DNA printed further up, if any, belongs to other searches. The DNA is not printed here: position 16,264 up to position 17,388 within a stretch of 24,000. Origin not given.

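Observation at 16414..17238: Divergent PNP paralog carries Asp at the base-specificity position and is a candidate adenine-removing enzyme of the pathway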

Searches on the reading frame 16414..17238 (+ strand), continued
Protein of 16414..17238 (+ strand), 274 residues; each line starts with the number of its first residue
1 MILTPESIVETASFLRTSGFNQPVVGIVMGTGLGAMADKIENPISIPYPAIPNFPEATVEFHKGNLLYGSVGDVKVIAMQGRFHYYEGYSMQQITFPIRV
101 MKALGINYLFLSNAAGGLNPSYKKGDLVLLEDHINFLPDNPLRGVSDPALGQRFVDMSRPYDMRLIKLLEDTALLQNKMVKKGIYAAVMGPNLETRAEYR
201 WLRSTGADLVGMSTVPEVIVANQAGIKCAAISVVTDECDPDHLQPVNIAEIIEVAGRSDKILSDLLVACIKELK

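Call 23: find_encoding_contigs(protein=P0089, flank=10000, max_places=2)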
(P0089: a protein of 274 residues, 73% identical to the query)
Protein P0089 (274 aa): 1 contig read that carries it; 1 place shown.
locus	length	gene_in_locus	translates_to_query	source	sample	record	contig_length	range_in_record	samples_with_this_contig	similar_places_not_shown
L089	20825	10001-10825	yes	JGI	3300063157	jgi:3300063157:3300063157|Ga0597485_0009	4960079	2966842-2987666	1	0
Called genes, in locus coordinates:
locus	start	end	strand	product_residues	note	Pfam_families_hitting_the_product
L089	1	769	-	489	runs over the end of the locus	PF02661:Fic, PF13412:HTH_24 (weak)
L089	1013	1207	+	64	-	-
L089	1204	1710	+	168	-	-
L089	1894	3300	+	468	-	PF00144:Beta-lactamase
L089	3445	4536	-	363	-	PF00144:Beta-lactamase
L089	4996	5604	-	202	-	PF01983:CofC, PF09837:DUF2064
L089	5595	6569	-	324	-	PF01209:Ubie_methyltran, PF13847:Methyltransf_31, PF08241:Methyltransf_11, PF08242:Methyltransf_12 (weak), PF13649:Methyltransf_25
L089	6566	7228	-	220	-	PF00230:MIP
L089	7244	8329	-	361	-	PF04055:Radical_SAM, PF12345:DUF3641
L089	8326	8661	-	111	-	PF02627:CMD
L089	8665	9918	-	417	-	PF00578:AhpC-TSA, PF00085:Thioredoxin (weak), PF08534:Redoxin, PF13905:Thioredoxin_8, PF04784:DUF547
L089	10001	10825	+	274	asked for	PF01048:PNP_UDP_1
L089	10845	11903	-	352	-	PF00903:Glyoxalase, PF13669:Glyoxalase_4 (faint)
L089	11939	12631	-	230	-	PF00535:Glycos_transf_2, PF10111:Glyco_tranf_2_2 (faint)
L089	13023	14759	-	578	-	PF13091:PLDc_2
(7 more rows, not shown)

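Call 24: find_encoding_contigs(protein=P0099, flank=10000, max_places=2)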
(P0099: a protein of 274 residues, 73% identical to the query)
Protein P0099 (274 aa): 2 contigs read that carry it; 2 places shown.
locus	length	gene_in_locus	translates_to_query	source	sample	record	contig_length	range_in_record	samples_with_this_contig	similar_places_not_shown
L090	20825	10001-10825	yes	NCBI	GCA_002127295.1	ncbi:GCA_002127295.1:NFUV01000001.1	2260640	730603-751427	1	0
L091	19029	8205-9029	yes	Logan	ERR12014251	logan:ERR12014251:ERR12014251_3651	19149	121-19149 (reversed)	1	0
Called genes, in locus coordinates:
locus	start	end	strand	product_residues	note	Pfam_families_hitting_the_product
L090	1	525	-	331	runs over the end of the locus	-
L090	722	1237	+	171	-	PF03061:4HBT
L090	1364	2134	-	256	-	PF01553:Acyltransferase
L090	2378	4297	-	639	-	PF13509:S1_2 (faint), PF00575:S1, PF21710:Spt6_S1 (faint), PF00575:S1, PF23459:S1_RRP5 (weak), PF00575:S1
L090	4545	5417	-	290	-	PF01553:Acyltransferase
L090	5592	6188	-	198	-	PF01983:CofC, PF09837:DUF2064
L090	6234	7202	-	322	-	PF01209:Ubie_methyltran, PF13847:Methyltransf_31, PF08241:Methyltransf_11, PF08242:Methyltransf_12 (faint), PF13649:Methyltransf_25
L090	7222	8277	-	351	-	PF04055:Radical_SAM, PF12345:DUF3641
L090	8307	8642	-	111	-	PF02627:CMD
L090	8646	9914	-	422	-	PF00578:AhpC-TSA, PF08534:Redoxin, PF00085:Thioredoxin (weak), PF13905:Thioredoxin_8, PF04784:DUF547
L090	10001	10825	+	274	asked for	PF01048:PNP_UDP_1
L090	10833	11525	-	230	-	PF00535:Glycos_transf_2, PF10111:Glyco_tranf_2_2 (weak)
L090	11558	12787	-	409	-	PF00890:FAD_binding_2, PF01134:GIDA (faint), PF01266:DAO (faint), PF03486:HI0933_like, PF07992:Pyr_redox_2, PF12831:FAD_oxidored (weak), PF13738:Pyr_redox_3 (weak), PF22780:HI0933_like_1st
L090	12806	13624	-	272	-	PF00557:Peptidase_M24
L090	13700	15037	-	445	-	PF00344:SecY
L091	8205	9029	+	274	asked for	PF01048:PNP_UDP_1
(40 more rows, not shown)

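Call 29: search_protein_representatives(protein=window:16414-17235:+)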
Query: 274 residues. Proteins with E-value up to 0.001 (for the whole library): 12339; up to 1e-10: 6637; up to 1e-30: 2114. The best 150 are listed.
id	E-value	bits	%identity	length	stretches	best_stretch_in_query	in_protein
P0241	1.5e-94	332.7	45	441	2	5-210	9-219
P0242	7.3e-83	294.4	54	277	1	9-264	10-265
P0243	1.5e-81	290.0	53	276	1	7-259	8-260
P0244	4.3e-79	282.0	49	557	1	6-270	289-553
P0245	6.7e-78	278.1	49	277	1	6-266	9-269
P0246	1.1e-75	270.8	51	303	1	21-257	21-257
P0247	1.8e-75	270.1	49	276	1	6-272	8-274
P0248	5.0e-74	265.4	45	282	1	5-271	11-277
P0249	9.9e-74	264.4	55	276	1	18-245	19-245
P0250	4.4e-73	262.3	44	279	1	9-271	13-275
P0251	1.2e-72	260.9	51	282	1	23-269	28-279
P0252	1.9e-72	260.2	47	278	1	12-270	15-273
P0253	3.8e-72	259.2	49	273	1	7-264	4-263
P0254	5.1e-72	258.8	46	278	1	7-271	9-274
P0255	5.2e-72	258.8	45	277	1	6-266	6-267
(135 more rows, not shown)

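Call 49: find_related_loci(query=A3, collection=metagenome_contigs, flank=10000)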
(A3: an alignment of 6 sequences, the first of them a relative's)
Query A3 (277 aa) in metagenome_contigs; peptide patterns used: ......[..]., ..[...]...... (x = any residue, [..] = any of these).
600 stretches matched a pattern (row limit reached: there are more); 599 encode a relative of the query (tblastn E <= 1e-3); the best 80 are kept; 80 distinct loci.
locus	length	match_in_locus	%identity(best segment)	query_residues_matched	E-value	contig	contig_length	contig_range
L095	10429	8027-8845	68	1-273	1e-113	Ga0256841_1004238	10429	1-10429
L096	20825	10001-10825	53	2-276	9e-102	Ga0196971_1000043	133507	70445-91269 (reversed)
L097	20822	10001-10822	54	3-276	5e-100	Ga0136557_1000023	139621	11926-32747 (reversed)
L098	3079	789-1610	53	3-276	2e-100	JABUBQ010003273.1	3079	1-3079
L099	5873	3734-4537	55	6-273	3e-97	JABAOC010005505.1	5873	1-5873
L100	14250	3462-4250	59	11-273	4e-97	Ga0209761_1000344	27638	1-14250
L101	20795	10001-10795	57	9-273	1e-96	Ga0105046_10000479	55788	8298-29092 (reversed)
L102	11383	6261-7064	57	9-276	1e-96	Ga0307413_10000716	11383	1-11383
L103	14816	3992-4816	51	2-276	2e-96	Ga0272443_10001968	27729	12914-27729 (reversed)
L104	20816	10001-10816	53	1-276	4e-96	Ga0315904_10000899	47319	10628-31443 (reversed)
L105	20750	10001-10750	58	24-273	4e-96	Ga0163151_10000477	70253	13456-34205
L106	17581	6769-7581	52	6-276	6e-96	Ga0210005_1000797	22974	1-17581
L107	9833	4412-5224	52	6-276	6e-96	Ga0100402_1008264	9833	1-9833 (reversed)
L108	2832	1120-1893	60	16-273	2e-98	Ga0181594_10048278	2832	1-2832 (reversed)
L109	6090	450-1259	54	7-276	2e-95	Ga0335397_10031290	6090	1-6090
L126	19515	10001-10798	54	9-274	2e-92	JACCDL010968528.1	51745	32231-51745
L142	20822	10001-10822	54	1-274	1e-90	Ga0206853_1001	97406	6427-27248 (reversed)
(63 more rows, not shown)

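Call 53: search_protein_families(library=ncbifam, proteins=[L103:4856-5917:+, L103:2741-3958:+, L103:3998-4819:+, L096:9459-10010:+, L142:7487-8047:+, L126:10804-11370:+], max_evalue=0.00001)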
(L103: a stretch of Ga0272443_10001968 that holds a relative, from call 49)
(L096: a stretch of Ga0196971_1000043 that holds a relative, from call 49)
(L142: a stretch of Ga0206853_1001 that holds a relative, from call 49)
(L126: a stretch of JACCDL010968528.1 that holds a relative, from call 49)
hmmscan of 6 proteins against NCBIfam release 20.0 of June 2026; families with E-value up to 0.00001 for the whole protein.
L103:4856-5917:+ (353 aa): 8 families
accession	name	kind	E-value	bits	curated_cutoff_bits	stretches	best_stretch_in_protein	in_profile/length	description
NF004326.0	PRK05720.1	subfamily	1.9e-116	388.8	271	1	3-352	11-352/358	s-methyl-5-thioribose-1-phosphate isomerase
TIGR00512.1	salvage_mtnA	equivalog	2.8e-116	388.1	279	1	4-338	2-331/335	S-methyl-5-thioribose-1-phosphate isomerase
TIGR00524.1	eIF-2B_rel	subfamily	1.7e-92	309.8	185.85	1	30-338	2-299/303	S-methyl-5-thioribose-1-phosphate isomerase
NF004700.0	PRK06036.1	equivalog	2e-78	263.8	528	1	8-341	9-329/339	S-methyl-5-thioribose-1-phosphate isomerase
NF004436.0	PRK05772.1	equivalog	3.9e-77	259.9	521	1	4-352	18-361/363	S-methyl-5-thioribose-1-phosphate isomerase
TIGR00511.1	ribulose_e2b2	equivalog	6.9e-37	127.3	314.1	1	34-339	4-285/301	ribose 1,5-bisphosphate isomerase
NF006210.0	PRK08335.1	equivalog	2.2e-21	76.4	339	1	175-341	119-270/275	translation initiation factor IF-2B subunit alpha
NF004994.0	PRK06372.1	equivalog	1.6e-11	44.1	249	1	186-342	104-248/253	translation initiation factor IF-2B subunit delta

L103:2741-3958:+ (405 aa): 70 families (the best 25 are shown)
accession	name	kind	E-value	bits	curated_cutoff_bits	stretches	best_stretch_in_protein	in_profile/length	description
NF006230.0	PRK08363.1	equivalog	5e-120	400.9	534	1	12-403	5-394/398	alanine aminotransferase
TIGR01265.1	tyr_nico_aTase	subfamily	7.5e-82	275.4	292.45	1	13-400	7-398/403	tyrosine/nicotianamine family aminotransferase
TIGR01264.1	tyr_amTase_E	equivalog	1e-75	255.1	474.25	1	16-386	10-384/403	tyrosine transaminase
NF005744.0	PRK07568.1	subfamily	9.6e-74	248.5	389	1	17-374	9-361/398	pyridoxal phosphate-dependent aminotransferase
NF041091.1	asp_aminotase_Arch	equivalog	2.3e-65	220.9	550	1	25-401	15-375/376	aspartate aminotransferase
NF041364.1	GntC_guanitoxin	equivalog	1.4e-63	215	415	1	52-391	10-347/356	guanitoxin biosynthesis PLP-dependent (S)-gamma-hydroxy-L-arginine cyclodehydratase GntC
NF005334.0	PRK06855.1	equivalog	6.1e-61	206.6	443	1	15-335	10-339/434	pyridoxal phosphate-dependent aminotransferase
NF004770.0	PRK06108.1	subfamily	1.5e-58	198.5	422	1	55-402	51-393/396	pyridoxal phosphate-dependent aminotransferase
NF005816.0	PRK07682.1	equivalog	6.3e-57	193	620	1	37-403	29-385/390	aminotransferase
NF005601.0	PRK07337.1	equivalog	5.1e-54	183.9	496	1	12-397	9-388/394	pyridoxal phosphate-dependent aminotransferase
NF005855.0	PRK07777.1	equivalog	9.9e-52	176.5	553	1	53-340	41-327/391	pyridoxal phosphate-dependent aminotransferase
NF005305.0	PRK06836.1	equivalog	2.2e-51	175.4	376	1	21-401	16-391/396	pyridoxal phosphate-dependent aminotransferase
NF006756.0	PRK09276.1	subfamily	1.2e-50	172.6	507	1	13-382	6-367/387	LL-diaminopimelate aminotransferase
NF006229.0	PRK08361.1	equivalog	2.1e-50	171.8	624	1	22-385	22-372/391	aspartate aminotransferase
NF004975.0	PRK06348.1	equivalog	2.2e-50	171.8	549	1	16-395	8-377/384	pyridoxal phosphate-dependent aminotransferase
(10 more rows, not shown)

L103:3998-4819:+ (273 aa): 11 families
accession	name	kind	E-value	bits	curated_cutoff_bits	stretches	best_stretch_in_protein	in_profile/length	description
NF006054.0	PRK08202.1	equivalog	3.8e-117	390.6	218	1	3-272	3-273/274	purine-nucleoside phosphorylase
TIGR01700.1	PNPH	equivalog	5.1e-96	320.9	293.35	1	25-271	2-249/249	purine nucleoside phosphorylase I, inosine and guanosine-specific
TIGR01697.1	PNPH-PUNA-XAPA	subfamily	1.3e-92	309.6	197.1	1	25-271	2-247/247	inosine/guanosine/xanthosine phosphorylase family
TIGR01698.1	PUNP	equivalog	2.6e-66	223.6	302.6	1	25-270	2-244/245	purine-nucleoside phosphorylase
TIGR01699.1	XAPA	equivalog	3.5e-59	200.4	370.9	1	25-236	2-213/248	xanthosine phosphorylase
TIGR01694.1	MTAP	equivalog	9.1e-23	80.9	274.85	1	26-271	3-239/240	S-methyl-5'-thioadenosine phosphorylase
NF006334.0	PRK08564.1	equivalog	3.2e-22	78.9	382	1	64-273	41-250/267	S-methyl-5'-thioadenosine phosphorylase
NF006492.0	PRK08931.1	equivalog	1.9e-16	60.3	437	1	64-272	37-246/291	S-methyl-5'-thioadenosine phosphorylase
NF006599.0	PRK09136.1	equivalog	2.2e-16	59.8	223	1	63-271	34-245/247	S-methyl-5'-thioinosine phosphorylase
NF005657.0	PRK07432.1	equivalog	2.8e-14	52.9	453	1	63-273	36-250/291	S-methyl-5'-thioadenosine phosphorylase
NF005876.0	PRK07823.1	equivalog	9.8e-12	44.6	306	1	65-256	39-228/267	S-methyl-5'-thioadenosine phosphorylase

L096:9459-10010:+ (183 aa): 3 families
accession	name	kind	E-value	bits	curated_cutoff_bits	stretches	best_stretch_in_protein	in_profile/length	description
TIGR03544.1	DivI1A_domain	domain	1.3e-10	40.8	22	1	8-39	2-33/34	DivIVA domain-containing protein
NF045995.1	MAG0865_DivIVA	hypoth_equivalog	1.6e-10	41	55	1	11-66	7-60/69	MAG0865 family DivIVA-related protein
NF010725.0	PRK14127.1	equivalog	6.5e-09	36.2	91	1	4-76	5-77/111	cell division regulator GpsB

L142:7487-8047:+ (186 aa): 3 families
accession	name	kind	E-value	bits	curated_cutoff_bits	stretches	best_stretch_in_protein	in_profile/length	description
NF050102.1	DivIVA_Wag31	equivalog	6.4e-14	52.5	260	1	67-162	158-253/256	DivIVA-like cell division protein Wag31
TIGR03544.1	DivI1A_domain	domain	4.6e-11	42.2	22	1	3-35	1-33/34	DivIVA domain-containing protein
NF010725.0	PRK14127.1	equivalog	1.1e-06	29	91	1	3-79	8-86/111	cell division regulator GpsB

L126:10804-11370:+ (188 aa): 0 families

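Call 62: find_encoding_contigs(protein=P0092, flank=7000, max_places=1)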
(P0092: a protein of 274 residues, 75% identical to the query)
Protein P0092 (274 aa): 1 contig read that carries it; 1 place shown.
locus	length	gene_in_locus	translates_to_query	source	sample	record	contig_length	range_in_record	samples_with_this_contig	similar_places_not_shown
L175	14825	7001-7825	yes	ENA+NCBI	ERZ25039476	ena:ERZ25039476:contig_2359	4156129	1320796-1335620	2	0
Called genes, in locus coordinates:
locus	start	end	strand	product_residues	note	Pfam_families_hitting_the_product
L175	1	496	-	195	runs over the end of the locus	PF09837:DUF2064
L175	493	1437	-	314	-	-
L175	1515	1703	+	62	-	-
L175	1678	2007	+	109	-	-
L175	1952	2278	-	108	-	-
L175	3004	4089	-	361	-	PF01384:PHO4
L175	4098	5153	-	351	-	PF04055:Radical_SAM, PF12345:DUF3641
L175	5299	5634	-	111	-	PF02627:CMD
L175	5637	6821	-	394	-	PF00085:Thioredoxin (faint), PF00578:AhpC-TSA, PF08534:Redoxin (weak), PF13905:Thioredoxin_8 (weak), PF04784:DUF547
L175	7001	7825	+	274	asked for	PF01048:PNP_UDP_1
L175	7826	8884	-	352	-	PF00903:Glyoxalase, PF13669:Glyoxalase_4 (faint)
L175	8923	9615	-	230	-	PF00535:Glycos_transf_2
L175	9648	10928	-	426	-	PF00890:FAD_binding_2 (weak), PF01134:GIDA (faint), PF01266:DAO (faint), PF03486:HI0933_like, PF07992:Pyr_redox_2 (faint), PF12831:FAD_oxidored (weak), PF13738:Pyr_redox_3 (faint), PF22780:HI0933_like_1st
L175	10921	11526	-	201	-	PF00557:Peptidase_M24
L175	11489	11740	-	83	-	PF00557:Peptidase_M24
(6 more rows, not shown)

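Call 63: find_encoding_contigs(protein=P0072, flank=7000, max_places=1)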
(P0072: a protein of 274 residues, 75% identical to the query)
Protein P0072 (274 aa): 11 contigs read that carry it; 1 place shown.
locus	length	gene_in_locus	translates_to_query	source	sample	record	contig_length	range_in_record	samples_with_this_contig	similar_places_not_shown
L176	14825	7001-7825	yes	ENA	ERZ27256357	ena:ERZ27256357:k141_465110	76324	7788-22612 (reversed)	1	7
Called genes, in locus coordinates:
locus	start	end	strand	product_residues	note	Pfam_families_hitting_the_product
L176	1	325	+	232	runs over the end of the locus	PF26559:DUF8184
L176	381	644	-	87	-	PF13031:DUF3892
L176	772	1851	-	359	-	PF00144:Beta-lactamase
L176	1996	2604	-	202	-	PF01983:CofC, PF09837:DUF2064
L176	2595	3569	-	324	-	PF01209:Ubie_methyltran, PF13847:Methyltransf_31, PF08241:Methyltransf_11, PF08242:Methyltransf_12 (weak), PF13649:Methyltransf_25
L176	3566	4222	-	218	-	PF00230:MIP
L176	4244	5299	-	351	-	PF04055:Radical_SAM, PF12345:DUF3641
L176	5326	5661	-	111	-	PF02627:CMD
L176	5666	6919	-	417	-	PF00578:AhpC-TSA, PF08534:Redoxin, PF00085:Thioredoxin (weak), PF13905:Thioredoxin_8, PF04784:DUF547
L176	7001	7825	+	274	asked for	PF01048:PNP_UDP_1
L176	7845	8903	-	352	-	PF00903:Glyoxalase, PF13669:Glyoxalase_4 (faint)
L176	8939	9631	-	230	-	PF00535:Glycos_transf_2, PF10111:Glyco_tranf_2_2 (faint)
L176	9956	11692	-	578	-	PF13091:PLDc_2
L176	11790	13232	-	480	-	-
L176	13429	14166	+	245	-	-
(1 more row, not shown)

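Call 64: find_encoding_contigs(protein=P0070, flank=7000, max_places=1)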
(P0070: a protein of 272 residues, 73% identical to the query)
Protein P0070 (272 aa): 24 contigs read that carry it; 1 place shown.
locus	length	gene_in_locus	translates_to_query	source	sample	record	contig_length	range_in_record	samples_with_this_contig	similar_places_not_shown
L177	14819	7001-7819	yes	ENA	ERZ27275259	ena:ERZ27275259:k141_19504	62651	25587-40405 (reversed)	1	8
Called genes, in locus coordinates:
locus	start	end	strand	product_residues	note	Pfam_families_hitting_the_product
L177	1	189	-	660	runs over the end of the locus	PF17092:PCB_OB (faint), PF13509:S1_2 (faint), PF23459:S1_RRP5 (faint), PF00575:S1, PF21710:Spt6_S1 (faint), PF00575:S1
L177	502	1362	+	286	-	PF01553:Acyltransferase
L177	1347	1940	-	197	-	PF01983:CofC, PF09837:DUF2064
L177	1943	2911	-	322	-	PF01209:Ubie_methyltran, PF13847:Methyltransf_31, PF08241:Methyltransf_11, PF08242:Methyltransf_12 (weak), PF13649:Methyltransf_25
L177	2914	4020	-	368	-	PF01384:PHO4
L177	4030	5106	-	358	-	PF04055:Radical_SAM, PF12345:DUF3641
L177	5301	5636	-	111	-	PF02627:CMD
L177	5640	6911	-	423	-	PF00578:AhpC-TSA, PF08534:Redoxin, PF00085:Thioredoxin (weak), PF13905:Thioredoxin_8, PF04784:DUF547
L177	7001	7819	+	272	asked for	PF01048:PNP_UDP_1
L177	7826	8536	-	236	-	PF00581:Rhodanese, PF00085:Thioredoxin, PF13098:Thioredoxin_2 (weak), PF14595:Thioredoxin_9 (weak), PF13905:Thioredoxin_8 (faint)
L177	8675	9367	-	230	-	PF00535:Glycos_transf_2, PF10111:Glyco_tranf_2_2 (faint)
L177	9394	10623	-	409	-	PF00890:FAD_binding_2 (faint), PF01134:GIDA (faint), PF01266:DAO (faint), PF03486:HI0933_like, PF07992:Pyr_redox_2, PF13738:Pyr_redox_3 (faint), PF22780:HI0933_like_1st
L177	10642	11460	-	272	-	PF00557:Peptidase_M24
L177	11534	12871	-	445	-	PF00344:SecY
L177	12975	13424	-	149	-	PF00828:Ribosomal_L27A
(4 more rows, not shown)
